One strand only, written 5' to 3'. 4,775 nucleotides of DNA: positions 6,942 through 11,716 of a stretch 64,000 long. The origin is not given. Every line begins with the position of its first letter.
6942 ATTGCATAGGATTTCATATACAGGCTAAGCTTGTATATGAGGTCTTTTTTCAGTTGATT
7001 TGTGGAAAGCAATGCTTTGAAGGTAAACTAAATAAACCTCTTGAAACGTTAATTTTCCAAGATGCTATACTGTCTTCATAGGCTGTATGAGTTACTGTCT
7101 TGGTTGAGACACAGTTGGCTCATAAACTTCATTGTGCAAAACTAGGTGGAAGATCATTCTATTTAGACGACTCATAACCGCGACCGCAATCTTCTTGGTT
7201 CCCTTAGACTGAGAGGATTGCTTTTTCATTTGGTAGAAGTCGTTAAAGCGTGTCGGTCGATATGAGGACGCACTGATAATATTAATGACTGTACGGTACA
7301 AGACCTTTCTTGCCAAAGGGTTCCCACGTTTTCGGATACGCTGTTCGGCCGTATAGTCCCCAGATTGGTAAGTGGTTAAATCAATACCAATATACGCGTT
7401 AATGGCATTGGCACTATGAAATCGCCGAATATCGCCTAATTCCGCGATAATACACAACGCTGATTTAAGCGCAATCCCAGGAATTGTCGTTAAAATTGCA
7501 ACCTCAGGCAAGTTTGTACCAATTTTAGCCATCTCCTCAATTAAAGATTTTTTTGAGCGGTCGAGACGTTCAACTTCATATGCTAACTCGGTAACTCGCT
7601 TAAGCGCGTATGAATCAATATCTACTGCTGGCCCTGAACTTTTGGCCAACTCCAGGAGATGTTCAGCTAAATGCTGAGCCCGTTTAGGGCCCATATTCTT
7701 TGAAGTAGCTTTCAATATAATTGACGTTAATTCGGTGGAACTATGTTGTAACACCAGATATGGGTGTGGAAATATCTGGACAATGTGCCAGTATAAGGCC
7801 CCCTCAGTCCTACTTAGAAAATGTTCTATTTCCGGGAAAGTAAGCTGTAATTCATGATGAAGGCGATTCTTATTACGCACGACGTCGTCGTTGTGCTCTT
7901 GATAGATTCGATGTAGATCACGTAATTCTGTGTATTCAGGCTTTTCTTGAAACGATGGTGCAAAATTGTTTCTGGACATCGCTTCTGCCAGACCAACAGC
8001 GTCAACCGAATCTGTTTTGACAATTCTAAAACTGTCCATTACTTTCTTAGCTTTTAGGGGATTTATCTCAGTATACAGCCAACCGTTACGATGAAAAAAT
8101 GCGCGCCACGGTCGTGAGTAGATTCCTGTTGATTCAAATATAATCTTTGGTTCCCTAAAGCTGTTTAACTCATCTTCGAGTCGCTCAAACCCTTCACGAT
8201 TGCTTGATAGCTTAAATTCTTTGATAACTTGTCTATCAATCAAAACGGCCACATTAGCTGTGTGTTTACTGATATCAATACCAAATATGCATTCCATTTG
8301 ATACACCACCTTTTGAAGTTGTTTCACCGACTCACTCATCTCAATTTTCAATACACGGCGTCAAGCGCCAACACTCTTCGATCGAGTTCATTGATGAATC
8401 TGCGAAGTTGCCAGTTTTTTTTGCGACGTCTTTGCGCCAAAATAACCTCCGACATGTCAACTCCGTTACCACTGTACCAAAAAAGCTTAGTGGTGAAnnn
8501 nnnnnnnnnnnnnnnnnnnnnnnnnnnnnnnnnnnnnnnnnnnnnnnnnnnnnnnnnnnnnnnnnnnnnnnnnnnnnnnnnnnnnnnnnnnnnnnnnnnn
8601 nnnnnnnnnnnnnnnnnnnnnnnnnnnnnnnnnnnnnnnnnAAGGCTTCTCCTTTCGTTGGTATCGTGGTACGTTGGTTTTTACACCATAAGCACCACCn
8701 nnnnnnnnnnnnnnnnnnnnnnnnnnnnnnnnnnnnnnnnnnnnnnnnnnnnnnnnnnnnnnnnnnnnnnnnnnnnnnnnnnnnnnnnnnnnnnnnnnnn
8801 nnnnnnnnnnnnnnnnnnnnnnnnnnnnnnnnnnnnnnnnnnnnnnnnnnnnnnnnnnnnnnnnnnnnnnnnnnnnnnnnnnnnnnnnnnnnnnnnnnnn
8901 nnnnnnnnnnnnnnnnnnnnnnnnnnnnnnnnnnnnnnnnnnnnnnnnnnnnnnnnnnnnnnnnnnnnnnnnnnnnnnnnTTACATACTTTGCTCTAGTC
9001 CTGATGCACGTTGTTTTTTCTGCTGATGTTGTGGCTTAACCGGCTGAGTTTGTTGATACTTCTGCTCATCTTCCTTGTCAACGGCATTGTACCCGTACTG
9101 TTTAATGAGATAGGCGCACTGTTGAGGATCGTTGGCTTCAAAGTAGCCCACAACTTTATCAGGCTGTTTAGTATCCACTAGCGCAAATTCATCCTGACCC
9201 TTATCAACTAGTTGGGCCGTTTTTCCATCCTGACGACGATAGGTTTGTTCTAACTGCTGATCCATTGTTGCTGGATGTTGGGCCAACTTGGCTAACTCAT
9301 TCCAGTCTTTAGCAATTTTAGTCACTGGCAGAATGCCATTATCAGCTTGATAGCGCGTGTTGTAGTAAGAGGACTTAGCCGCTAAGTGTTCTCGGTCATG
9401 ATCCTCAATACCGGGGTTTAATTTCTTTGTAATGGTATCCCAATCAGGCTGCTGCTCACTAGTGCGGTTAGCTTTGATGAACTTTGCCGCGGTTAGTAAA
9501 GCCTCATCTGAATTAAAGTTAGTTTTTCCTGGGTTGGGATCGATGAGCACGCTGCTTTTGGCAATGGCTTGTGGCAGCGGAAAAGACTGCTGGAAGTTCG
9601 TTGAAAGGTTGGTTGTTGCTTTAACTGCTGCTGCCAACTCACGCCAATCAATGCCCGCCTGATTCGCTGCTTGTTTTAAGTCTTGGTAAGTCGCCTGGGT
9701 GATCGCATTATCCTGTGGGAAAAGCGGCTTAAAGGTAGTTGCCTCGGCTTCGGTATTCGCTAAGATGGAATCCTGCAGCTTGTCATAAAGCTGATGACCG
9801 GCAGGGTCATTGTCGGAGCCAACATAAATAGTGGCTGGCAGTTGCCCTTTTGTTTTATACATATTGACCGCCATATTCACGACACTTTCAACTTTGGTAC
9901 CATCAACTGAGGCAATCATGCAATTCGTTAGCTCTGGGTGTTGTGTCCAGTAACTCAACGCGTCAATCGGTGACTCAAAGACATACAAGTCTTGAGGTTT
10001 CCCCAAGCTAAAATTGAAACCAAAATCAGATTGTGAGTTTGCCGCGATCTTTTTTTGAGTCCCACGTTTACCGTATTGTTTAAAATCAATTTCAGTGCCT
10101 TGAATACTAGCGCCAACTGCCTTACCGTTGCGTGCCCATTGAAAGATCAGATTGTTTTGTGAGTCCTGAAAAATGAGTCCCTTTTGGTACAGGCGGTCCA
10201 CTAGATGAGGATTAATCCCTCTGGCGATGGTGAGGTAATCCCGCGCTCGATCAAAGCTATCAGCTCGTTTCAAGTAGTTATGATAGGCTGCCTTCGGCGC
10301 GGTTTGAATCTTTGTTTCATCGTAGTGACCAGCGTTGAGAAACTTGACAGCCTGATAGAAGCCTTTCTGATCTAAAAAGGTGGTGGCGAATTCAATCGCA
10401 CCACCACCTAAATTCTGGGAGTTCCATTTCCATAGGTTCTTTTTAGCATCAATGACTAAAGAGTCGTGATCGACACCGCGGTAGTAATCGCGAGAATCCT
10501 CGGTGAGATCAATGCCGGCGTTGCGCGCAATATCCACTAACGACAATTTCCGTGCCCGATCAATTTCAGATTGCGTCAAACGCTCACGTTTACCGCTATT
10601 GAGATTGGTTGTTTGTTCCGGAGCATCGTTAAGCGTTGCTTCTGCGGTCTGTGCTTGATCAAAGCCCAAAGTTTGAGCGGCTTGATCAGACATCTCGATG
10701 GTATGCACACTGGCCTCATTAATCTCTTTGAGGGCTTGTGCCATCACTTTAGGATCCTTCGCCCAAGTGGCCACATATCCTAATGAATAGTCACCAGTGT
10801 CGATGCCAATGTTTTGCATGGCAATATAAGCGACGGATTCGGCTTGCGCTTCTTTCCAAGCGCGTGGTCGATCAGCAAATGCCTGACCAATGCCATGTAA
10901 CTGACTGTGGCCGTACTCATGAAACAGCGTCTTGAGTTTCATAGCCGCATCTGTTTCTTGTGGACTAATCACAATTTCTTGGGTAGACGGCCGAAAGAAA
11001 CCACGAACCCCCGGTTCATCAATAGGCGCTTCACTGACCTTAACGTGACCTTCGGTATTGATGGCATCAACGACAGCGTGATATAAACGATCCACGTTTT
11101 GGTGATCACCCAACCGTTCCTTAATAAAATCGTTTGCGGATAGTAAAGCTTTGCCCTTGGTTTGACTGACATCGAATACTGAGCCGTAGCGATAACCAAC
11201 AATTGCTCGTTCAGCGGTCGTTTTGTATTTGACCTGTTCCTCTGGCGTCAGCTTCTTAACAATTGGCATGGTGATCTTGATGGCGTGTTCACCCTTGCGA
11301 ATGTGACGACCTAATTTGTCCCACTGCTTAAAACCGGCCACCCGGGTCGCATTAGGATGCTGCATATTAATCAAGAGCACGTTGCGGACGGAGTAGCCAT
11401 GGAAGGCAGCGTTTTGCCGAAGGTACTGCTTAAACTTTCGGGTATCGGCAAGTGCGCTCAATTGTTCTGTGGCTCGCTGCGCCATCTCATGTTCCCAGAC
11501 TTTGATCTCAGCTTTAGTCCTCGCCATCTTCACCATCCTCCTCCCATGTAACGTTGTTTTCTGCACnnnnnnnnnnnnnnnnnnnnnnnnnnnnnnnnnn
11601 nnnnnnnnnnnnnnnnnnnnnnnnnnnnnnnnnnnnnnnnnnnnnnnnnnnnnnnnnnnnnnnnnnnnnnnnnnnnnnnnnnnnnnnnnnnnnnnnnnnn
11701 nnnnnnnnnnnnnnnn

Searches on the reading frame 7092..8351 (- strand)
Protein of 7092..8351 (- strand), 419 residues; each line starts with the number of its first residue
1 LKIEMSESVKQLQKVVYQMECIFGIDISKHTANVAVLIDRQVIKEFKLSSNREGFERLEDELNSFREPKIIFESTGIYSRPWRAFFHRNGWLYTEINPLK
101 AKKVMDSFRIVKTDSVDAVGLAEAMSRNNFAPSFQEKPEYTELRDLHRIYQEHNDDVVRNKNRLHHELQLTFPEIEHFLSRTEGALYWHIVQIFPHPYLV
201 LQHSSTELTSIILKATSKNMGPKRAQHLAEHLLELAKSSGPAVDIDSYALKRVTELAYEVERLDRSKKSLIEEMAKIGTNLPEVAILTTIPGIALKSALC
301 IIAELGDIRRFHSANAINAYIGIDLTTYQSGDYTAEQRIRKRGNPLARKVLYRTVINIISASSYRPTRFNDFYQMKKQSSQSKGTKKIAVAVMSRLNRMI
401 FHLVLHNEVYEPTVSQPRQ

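Call 91: search_protein_families(library=ncbifam, proteins=[window:7092-8351:-], max_evalue=0.001)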
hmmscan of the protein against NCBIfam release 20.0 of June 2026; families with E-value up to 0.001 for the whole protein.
window:7092-8351:- (419 aa): 3 families
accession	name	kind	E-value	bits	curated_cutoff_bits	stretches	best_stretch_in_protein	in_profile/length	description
NF033542.1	transpos_IS110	equivalog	4e-64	216.9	140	1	23-408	2-342/343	IS110 family RNA-guided transposase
NF051857.1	transpos_IS110_2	equivalog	2.6e-31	109.1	180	1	22-404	2-391/393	IS110 family transposase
NF052498.1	TIGR_Tas_endo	equivalog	5.3e-09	36.3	100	1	253-386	39-170/215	TIGR-Tas system RNA-guided endonuclease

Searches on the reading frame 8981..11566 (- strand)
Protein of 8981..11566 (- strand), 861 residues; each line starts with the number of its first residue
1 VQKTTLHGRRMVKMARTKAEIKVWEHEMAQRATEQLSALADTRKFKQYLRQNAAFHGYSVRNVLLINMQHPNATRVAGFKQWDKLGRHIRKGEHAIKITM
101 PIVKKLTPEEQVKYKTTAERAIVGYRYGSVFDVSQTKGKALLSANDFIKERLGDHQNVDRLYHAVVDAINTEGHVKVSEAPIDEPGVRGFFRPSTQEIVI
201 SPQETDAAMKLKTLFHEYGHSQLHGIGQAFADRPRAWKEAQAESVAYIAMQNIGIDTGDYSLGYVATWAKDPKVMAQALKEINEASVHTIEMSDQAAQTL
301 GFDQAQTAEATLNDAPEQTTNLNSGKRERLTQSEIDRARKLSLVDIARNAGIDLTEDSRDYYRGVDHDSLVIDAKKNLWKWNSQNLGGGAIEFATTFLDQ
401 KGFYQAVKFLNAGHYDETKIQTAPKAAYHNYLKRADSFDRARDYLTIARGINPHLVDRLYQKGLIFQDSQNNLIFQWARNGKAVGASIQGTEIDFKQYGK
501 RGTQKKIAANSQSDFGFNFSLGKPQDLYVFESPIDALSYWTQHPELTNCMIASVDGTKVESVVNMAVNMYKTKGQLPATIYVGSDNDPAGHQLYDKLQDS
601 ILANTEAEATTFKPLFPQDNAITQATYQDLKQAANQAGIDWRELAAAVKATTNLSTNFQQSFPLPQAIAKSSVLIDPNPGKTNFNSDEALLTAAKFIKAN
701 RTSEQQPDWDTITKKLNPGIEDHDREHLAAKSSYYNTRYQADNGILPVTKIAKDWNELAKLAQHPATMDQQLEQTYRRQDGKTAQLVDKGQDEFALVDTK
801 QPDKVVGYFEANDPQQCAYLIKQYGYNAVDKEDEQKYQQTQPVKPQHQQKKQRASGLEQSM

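Call 8: search_protein_families(library=ncbifam, proteins=[window:8981-11566:-], max_evalue=0.01)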
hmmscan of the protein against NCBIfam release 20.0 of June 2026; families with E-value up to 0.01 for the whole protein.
window:8981-11566:- (861 aa): 0 families

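Call 9: search_protein_families(library=pfam, proteins=[window:8981-11566:-], max_evalue=0.01)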
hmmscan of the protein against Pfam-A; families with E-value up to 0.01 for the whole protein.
window:8981-11566:- (861 aa): 3 families
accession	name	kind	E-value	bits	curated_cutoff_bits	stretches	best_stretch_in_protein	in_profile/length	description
PF08401.16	ArdcN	-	1.9e-12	47.9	22.6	1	46-131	32-123/123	N-terminal domain of anti-restriction factor ArdC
PF13154.11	DUF3991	-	4.9e-12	46.6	24.5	1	444-506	2-66/74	Protein of unknown function (DUF3991)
PF13155.12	Toprim_2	-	3.6e-07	30.9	22.1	1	528-603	1-68/88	Toprim-like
